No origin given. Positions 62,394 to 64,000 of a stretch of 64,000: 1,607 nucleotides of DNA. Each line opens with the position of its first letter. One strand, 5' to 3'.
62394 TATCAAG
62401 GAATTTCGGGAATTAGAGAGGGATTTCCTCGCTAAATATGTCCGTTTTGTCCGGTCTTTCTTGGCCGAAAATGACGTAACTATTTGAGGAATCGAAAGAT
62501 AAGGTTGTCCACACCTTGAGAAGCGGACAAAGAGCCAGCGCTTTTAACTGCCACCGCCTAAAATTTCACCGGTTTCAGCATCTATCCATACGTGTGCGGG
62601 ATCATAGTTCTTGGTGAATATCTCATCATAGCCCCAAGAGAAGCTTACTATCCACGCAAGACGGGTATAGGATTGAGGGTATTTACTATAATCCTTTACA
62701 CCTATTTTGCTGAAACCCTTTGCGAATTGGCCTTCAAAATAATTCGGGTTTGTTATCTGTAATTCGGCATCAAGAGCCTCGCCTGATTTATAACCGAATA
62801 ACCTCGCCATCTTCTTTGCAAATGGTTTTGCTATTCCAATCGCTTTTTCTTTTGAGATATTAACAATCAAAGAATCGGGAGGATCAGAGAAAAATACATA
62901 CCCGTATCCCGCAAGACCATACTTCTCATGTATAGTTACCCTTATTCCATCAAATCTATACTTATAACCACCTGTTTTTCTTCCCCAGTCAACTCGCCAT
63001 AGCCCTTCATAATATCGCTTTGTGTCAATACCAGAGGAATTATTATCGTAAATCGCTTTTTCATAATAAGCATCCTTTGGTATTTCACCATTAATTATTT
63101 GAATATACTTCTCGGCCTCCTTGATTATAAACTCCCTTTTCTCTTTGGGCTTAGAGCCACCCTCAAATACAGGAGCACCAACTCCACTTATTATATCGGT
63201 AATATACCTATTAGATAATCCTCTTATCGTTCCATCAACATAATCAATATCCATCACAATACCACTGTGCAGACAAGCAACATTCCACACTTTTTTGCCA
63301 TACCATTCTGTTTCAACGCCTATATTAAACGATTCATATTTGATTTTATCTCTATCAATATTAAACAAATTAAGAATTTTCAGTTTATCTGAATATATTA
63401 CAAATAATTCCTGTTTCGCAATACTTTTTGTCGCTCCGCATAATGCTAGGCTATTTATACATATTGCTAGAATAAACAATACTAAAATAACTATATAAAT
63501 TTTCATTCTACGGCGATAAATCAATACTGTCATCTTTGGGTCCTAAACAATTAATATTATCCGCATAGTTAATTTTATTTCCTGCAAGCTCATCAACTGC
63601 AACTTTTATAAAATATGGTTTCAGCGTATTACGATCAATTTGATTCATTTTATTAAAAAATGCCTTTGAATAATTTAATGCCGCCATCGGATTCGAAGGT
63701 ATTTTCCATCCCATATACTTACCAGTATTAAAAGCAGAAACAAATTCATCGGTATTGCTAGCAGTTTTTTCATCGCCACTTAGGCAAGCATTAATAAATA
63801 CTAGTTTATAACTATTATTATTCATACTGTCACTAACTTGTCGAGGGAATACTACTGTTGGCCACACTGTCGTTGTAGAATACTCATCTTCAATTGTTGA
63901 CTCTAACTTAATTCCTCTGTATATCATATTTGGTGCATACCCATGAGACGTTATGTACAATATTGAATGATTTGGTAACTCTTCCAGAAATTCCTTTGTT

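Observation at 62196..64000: Abrupt low-GC island carrying a clan-CD (caspase/legumain-like) peptidase fragment and a membrane-anchored unknown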

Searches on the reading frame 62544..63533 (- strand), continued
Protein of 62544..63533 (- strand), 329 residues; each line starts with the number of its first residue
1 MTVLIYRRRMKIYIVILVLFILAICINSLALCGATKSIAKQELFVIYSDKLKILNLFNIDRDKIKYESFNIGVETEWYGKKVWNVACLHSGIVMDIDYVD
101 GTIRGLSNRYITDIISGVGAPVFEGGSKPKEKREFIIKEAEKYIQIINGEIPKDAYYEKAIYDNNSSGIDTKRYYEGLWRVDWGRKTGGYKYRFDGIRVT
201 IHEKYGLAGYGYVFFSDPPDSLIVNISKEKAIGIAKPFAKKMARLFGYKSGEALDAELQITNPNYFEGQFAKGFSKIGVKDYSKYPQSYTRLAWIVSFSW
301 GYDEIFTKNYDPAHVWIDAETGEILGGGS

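Call 67: search_protein_families(library=pfam, proteins=[L001:11293-13230:+, L009:1553-2818:+, L009:2822-3763:+], max_evalue=0.001)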
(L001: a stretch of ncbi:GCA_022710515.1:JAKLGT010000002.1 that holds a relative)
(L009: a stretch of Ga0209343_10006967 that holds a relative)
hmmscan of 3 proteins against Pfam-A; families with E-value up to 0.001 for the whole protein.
L001:11293-13230:+ (645 aa): 2 families
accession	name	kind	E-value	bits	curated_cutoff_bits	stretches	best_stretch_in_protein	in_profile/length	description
PF03070.21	TENA_THI-4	-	6.7e-38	131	22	1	446-640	15-209/210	TENA/THI-4/PQQC family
PF00144.29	Beta-lactamase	-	6.3e-34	118.1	27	1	113-403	19-321/329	Beta-lactamase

L009:1553-2818:+ (421 aa): 0 families

L009:2822-3763:+ (313 aa): 1 family
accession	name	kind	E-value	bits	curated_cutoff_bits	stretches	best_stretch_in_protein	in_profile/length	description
PF03413.25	PepSY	-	0.00031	21.4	24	0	212-311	2-58/60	Peptidase propeptide and YPEB domain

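Call 79: search_dna_similar(query=window:62544-63506:-, collection=plasmids, mode=protein, max_evalue=0.001, max_rows=10)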
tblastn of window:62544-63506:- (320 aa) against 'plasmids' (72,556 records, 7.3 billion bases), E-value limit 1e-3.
No match.

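Call 81: find_related_loci(query=A4, collection=viral_contigs, flank=8000)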
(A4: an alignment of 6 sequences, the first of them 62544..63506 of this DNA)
Query A4 (320 aa) in viral_contigs; peptide patterns used: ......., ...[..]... (x = any residue, [..] = any of these).
54 stretches matched a pattern, but none encodes a relative of the query by tblastn (E <= 1e-3).

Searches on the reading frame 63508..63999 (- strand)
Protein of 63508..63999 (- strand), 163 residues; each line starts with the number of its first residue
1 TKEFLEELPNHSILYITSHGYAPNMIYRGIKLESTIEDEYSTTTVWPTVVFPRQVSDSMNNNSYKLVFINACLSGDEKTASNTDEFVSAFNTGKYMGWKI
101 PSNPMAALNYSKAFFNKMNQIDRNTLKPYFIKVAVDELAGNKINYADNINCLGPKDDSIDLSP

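Call 8: search_protein_families(library=pfam, proteins=[window:63508-63999:-], max_evalue=1)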
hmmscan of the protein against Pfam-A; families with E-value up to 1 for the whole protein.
window:63508-63999:- (163 aa): 0 families

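Call 9: search_protein_families(library=padloc, proteins=[window:63508-63999:-], max_evalue=1)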
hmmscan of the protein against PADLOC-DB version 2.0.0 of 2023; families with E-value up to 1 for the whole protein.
window:63508-63999:- (163 aa): 0 families

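Call 10: search_protein_families(library=ncbifam, proteins=[window:63508-63999:-], max_evalue=1)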
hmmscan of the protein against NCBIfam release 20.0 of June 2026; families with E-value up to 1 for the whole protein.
window:63508-63999:- (163 aa): 0 families

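Call 13: find_homologous_proteins(query=window:63508-63999:-, max_evalue=0.001)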
Query window:63508-63999:-: 4 candidates shared short words with the query, none scored E <= 0.001.

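Call 30: search_protein_representatives(protein=window:63508-63999:-)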
Query: 163 residues. Proteins with E-value up to 0.001 (for the whole library): 41; up to 1e-10: 5; up to 1e-30: 0. The best 41 are listed.
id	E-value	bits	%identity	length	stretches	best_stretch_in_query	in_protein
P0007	5.1e-13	65.1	33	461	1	2-119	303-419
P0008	9.3e-13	64.2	33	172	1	3-133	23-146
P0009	8.1e-12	61.2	29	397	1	3-144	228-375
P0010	1.5e-11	60.3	36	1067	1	4-153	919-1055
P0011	1.7e-11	60.1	29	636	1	2-161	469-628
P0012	4.1e-10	55.6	33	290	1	7-119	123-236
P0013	1.2e-09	54.1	31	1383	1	2-125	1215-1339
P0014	2.2e-09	53.3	33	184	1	3-119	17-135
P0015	4.4e-09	52.3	39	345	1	7-118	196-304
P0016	8.2e-09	51.4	33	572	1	5-120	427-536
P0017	1.2e-08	50.8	30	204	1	3-118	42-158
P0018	2.2e-08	50.0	35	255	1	5-120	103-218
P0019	2.5e-08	49.8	38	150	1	49-128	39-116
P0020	1.1e-07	47.8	33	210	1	6-149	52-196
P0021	6.4e-07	45.3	33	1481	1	3-116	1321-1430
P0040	1.1e-04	38.0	31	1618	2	3-120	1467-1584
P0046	8.2e-04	35.2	29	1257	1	6-119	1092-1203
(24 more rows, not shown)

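Call 32: search_protein_families(library=pfam, alignment_id=A1, max_evalue=0.01)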
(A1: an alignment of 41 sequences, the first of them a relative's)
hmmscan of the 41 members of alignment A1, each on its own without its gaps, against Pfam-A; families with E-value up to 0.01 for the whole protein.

A. member 1, P0007 (461 aa): 0 families

B. families by the number of members that match (of 41 scanned): 23 families
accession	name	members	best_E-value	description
PF12770.12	CHAT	8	2.3e-06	CHAT domain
PF17957.7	Big_7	4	8.2e-32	Bacterial Ig domain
PF09136.16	Glucodextran_B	3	7.2e-06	Glucodextranase, domain B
PF00041.27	fn3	2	5.2e-06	Fibronectin type III domain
PF19077.6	Big_13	2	0.0016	Bacterial Ig-like domain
PF07747.17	MTH865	1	2.8e-10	MTH865-like family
PF23658.1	PDZ_CPAF_rel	1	2.8e-07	CPAF-like PDZ domain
PF24489.1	Ig_J_second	1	7.2e-07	Tip attachment protein J second Ig-like domain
PF13750.12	Big_3_3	1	1.5e-06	Bacterial Ig-like domain (group 3)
PF05755.17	REF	1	1.4e-05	Rubber elongation factor protein (REF)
PF22352.2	K319L-like_PKD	1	2.6e-05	K319L-like, PKD domain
PF18200.7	Big_11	1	3.4e-05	Bacterial Ig-like domain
PF13895.12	Ig_2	1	0.00037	Immunoglobulin domain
PF17146.10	PIN_6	1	0.00055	PIN domain of ribonuclease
PF19872.4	DUF6345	1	0.00071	Family of unknown function (DUF6345)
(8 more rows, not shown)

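Call 45: predict_structure(alignment_id=A3)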
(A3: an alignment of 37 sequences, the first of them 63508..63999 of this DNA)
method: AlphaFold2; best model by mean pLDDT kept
length: 163 residues; sequences in the alignment: 37
mean_pLDDT: 91.9   pTM: 0.87
mean pLDDT of the five models: 91.9, 91.0, 91.0, 90.8, 90.3
residues with pLDDT >= 90: 135; 70-90: 15; 50-70: 13; < 50: 0
segments of 3 or more residues with pLDDT < 50: none
pLDDT, mean of each block of 10 residues (from residue 1): 95 96 97 69 73 98 97 95 98 97 92 96 96 94 85 94 86
secondary structure, 60 per line:
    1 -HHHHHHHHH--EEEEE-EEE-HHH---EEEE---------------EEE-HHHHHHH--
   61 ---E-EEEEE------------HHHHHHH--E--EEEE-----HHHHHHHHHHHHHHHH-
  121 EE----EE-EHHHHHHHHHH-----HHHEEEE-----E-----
elements in order: H2-10 E13-17 E19-21 E29-32 E48-50 H52-58 E66-70 H83-89 E95-98 H104-119 H131-140 E149-152

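Call 50: fold_search(model_id=the predicted structure, library=pdb)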
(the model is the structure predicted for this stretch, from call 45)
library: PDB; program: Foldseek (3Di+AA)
matches with E <= 10: 556; with E <= 0.001: 4
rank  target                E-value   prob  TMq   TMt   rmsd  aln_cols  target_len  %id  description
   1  8tl0_B                1.2e-05  1.00  0.58  0.22   4.6       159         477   16  Structure of activated SAVED-CHAT filament (released 2024-03-06)
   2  8tl0_C                2.1e-05  1.00  0.63  0.25   4.4       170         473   16  Structure of activated SAVED-CHAT filament (released 2024-03-06)
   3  8eey_B                2.9e-04  1.00  0.55  0.15   5.4       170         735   11  Cas7-11 in complex with DR-mismatched target RNA, Csx29 and Csx30 (released 2022-11-16)
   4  7xsr_C                9.7e-04  1.00  0.58  0.17   4.7       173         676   12  Structure of Craspase-target RNA (released 2022-11-09)
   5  7y84_C                1.1e-03  1.00  0.56  0.16   5.7       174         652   11  CryoEM structure of type III-E CRISPR Craspase gRAMP-crRNA in complex with TPR-CHAT protease (released 2022-12-14)
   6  7zoq_A                1.3e-03  1.00  0.55  0.14   4.8       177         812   13  Cryo-EM structure of a CRISPR effector in complex with a caspase regulator (released 2022-11-30)
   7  8d9f_A                1.8e-03  1.00  0.57  0.17   5.2       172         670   13  gRAMP-TPR-CHAT (Craspase) (released 2023-06-14)
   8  8rot_A                1.9e-03  1.00  0.59  0.13   4.7       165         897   15  Cryo-EM structure of the transmembrane anti-sigma factor DdvA (released 2024-11-06)
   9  8rw5                  2.1e-03  1.00  0.56  0.13   5.0       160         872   14  Symmetry expansion of dimeric transmembrane anti-sigma factor DdvA (released 2024-11-06)
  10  9hms_C                5.1e-03  0.95  0.45  0.09   9.9       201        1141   12  Cryo-EM structure of human separase bound to SCC1 (310-550 aa) and SA2 (released 2025-09-03)
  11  9hma                  6.2e-03  0.99  0.50  0.07   8.8       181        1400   10  Cryo-EM structure of apo human separase (released 2025-09-03)
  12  5u1s_A                6.6e-03  1.00  0.46  0.06   3.7       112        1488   13  Crystal structure of the Saccharomyces cerevisiae separase-securin complex at 3.0 angstrom resolution (released 2017-02-08)
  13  7y8t_B                6.6e-03  0.99  0.56  0.16   5.2       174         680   16  Structure of Cas7-11-crRNA in complex with TPR-CHAT (released 2023-06-28)
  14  9hn0_B                7.0e-03  1.00  0.58  0.07   5.0       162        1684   10  Cryo-EM structure of human separase bound to SCC1 (310-550 aa) (released 2025-09-03)
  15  7y85_D                9.2e-03  0.99  0.54  0.16   4.9       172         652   10  CryoEM structure of type III-E CRISPR Craspase gRAMP-crRNA in complex with TPR-CHAT protease bound to self RNA target (released 2022-12-14)
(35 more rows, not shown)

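Call 70: find_encoding_contigs(protein=P0013, flank=10000, max_places=3)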
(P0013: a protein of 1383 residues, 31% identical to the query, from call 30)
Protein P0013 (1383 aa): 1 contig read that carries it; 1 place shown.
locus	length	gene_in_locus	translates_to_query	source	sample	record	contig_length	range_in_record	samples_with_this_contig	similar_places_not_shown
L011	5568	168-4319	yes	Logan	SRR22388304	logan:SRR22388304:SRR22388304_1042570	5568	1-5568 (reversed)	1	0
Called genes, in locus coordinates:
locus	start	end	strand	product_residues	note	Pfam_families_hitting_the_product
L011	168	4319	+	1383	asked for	PF17957:Big_7, PF13750:Big_3_3 (faint), PF17957:Big_7, PF00041:fn3 (faint), PF09136:Glucodextran_B (faint)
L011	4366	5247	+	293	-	PF03413:PepSY (faint)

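Call 71: find_encoding_contigs(protein=P0046, flank=10000, max_places=3)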
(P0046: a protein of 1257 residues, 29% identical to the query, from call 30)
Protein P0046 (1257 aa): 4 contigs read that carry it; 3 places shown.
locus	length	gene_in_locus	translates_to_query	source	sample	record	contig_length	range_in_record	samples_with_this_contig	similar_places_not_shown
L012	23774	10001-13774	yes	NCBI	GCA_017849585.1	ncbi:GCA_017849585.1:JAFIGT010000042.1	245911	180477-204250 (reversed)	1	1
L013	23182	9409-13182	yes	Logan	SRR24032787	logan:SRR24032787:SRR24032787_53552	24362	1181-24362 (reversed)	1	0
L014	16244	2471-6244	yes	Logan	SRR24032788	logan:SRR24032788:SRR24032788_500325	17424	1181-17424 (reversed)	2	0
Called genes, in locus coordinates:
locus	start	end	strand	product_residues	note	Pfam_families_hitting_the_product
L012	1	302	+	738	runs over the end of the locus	PF00403:HMA (weak), PF00122:E1-E2_ATPase, PF00702:Hydrolase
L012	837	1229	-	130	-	PF00589:Phage_integrase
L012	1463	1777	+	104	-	PF05016:ParE_toxin (weak)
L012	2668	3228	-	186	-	-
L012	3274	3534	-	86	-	-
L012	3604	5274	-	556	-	PF02195:ParB_N, PF17762:HTH_ParB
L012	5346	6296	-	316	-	-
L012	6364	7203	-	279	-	PF06067:DUF932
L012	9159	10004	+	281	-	-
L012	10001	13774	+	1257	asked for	-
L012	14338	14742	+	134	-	-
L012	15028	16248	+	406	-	-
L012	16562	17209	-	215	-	-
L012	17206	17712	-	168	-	-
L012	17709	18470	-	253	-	-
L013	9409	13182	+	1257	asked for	-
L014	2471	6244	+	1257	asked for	-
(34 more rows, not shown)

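Call 72: find_encoding_contigs(protein=P0011, flank=10000, max_places=3)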
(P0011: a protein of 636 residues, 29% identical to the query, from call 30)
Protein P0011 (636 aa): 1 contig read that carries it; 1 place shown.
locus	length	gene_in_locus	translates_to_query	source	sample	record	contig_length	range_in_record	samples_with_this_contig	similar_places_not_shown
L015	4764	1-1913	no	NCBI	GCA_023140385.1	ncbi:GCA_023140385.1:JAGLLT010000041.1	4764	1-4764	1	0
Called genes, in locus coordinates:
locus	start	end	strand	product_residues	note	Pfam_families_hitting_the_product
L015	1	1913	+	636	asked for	?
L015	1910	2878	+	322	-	-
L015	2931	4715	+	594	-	PF13570:Beta-prop_ACSF4, PF13360:PQQ_2, PF13570:Beta-prop_ACSF4 (weak)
